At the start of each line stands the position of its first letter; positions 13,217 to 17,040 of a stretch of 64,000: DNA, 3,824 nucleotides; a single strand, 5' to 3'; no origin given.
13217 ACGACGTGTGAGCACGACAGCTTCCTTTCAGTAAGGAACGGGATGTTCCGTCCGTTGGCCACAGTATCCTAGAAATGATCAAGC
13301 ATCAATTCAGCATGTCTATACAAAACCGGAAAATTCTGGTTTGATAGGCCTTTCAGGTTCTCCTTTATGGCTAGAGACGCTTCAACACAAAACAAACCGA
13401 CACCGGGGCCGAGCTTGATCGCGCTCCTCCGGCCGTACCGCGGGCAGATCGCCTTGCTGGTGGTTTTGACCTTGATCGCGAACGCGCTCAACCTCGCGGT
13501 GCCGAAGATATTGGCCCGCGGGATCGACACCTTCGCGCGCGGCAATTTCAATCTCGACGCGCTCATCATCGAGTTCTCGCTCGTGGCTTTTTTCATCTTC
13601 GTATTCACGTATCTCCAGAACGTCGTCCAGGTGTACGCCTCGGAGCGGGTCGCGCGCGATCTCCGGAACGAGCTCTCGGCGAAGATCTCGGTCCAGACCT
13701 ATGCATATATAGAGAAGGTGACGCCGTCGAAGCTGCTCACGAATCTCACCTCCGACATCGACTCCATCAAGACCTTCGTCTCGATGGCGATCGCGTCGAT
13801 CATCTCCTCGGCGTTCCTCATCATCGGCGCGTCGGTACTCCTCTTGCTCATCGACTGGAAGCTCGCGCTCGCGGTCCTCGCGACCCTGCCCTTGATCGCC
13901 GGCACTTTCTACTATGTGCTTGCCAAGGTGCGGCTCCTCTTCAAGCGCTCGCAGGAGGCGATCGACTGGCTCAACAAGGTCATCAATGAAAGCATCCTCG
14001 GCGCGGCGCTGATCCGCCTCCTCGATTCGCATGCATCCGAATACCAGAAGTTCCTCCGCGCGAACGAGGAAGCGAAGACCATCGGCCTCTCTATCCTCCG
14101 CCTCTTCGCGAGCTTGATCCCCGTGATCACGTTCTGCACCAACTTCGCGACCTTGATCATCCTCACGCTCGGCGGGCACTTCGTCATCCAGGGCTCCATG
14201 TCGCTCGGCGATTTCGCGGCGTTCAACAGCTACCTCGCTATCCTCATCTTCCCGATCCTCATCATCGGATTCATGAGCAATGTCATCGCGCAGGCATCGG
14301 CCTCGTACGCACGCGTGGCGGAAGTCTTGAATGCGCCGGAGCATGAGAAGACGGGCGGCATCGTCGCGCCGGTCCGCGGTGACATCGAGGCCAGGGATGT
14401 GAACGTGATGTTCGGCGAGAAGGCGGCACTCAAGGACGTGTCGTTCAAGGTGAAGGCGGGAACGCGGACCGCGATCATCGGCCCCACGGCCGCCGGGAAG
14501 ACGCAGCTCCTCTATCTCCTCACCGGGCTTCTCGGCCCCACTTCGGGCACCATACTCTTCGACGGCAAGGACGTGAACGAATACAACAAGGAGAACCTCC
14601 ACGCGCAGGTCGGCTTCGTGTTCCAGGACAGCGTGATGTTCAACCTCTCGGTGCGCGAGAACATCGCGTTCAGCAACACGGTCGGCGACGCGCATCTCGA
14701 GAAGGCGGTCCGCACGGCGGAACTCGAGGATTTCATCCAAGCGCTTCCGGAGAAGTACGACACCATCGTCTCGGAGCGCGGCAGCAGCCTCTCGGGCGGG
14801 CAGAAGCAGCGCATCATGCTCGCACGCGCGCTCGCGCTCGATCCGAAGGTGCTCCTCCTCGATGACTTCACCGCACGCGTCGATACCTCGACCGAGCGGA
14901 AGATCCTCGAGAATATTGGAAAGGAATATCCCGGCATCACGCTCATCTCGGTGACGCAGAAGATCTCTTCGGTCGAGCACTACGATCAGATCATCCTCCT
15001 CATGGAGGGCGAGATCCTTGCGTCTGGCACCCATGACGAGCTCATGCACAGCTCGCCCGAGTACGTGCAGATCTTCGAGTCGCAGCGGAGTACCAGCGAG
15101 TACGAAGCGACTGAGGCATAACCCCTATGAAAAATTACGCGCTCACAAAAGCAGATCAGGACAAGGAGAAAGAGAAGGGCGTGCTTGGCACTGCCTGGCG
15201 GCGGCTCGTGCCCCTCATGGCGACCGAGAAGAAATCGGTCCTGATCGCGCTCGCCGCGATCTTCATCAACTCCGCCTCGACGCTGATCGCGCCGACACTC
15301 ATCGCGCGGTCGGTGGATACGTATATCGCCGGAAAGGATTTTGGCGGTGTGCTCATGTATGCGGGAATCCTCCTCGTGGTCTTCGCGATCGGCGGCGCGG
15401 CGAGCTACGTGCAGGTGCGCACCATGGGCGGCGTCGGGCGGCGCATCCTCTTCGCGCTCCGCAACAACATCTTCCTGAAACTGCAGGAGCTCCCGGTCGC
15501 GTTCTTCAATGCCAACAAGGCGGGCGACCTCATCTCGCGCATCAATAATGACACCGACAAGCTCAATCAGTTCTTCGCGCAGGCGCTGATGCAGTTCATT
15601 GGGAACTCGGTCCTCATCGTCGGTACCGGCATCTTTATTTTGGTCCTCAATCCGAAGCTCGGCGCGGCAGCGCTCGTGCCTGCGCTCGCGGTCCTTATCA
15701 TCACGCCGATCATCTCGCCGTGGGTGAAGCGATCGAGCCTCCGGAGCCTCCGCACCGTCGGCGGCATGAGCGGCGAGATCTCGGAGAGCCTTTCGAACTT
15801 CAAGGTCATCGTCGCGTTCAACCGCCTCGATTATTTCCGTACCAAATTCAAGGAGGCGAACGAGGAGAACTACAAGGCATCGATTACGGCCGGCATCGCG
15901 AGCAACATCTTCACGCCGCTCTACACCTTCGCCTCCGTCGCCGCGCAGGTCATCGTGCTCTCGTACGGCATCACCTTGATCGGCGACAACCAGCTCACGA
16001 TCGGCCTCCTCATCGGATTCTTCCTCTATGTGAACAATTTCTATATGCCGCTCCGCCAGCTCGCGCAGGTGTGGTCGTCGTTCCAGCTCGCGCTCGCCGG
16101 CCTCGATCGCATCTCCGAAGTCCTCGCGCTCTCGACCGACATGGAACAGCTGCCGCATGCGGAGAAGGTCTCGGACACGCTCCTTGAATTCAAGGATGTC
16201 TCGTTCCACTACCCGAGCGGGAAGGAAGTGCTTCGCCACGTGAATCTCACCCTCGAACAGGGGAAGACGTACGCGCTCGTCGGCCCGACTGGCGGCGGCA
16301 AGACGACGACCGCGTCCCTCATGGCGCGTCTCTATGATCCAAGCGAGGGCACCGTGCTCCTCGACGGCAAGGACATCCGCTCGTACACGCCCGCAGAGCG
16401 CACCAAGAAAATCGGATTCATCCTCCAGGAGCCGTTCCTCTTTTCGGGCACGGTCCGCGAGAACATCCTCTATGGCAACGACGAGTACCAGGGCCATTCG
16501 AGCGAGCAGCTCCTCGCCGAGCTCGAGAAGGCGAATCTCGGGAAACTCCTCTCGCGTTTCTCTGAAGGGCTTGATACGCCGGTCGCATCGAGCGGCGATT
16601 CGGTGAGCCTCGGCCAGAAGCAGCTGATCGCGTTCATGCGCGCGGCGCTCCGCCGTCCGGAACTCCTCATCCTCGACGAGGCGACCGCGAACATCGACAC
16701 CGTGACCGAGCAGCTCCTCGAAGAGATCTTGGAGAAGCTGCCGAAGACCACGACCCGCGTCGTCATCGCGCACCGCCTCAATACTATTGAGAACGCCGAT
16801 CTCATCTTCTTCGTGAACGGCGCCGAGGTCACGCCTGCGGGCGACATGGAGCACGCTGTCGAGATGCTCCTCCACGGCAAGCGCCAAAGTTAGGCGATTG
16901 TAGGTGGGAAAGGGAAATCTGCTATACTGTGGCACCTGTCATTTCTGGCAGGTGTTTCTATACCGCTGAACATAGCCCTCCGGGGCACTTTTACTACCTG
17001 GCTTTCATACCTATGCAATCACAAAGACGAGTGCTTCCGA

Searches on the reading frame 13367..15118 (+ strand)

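Call 78: search_protein_families(library=pfam, proteins=[window:13367-15118:+], max_evalue=0.001)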
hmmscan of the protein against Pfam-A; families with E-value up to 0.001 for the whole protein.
window:13367-15118:+ (584 aa): 2 families
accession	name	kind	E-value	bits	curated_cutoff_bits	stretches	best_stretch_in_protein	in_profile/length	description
PF00664.28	ABC_membrane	-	2e-45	156.1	28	1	29-296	2-273/274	ABC transporter transmembrane region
PF00005.33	ABC_tran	-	4.1e-34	118.6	25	1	355-503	1-137/137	ABC transporter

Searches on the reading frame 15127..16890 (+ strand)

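Call 78: search_protein_families(library=pfam, proteins=[window:15127-16890:+], max_evalue=0.001)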
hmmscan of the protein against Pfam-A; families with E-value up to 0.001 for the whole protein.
window:15127-16890:+ (588 aa): 6 families
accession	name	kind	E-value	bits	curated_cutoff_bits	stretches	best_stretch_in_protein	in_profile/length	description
PF00664.28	ABC_membrane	-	4e-50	171.5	28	1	39-309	2-274/274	ABC transporter transmembrane region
PF00005.33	ABC_tran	-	6.3e-30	105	25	1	369-521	1-137/137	ABC transporter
PF13401.12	AAA_22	-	1.1e-05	26.2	27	1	381-535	7-105/130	AAA domain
PF02463.25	SMC_N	-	8.6e-05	22.5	40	1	397-562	98-210/220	RecF/RecN/SMC N terminal domain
PF00270.35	DEAD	-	0.00025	21.3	26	0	376-400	11-35/167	DEAD/DEAH box helicase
PF06414.18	Zeta_toxin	-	0.00058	19.8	22.3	0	377-423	14-60/199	Zeta toxin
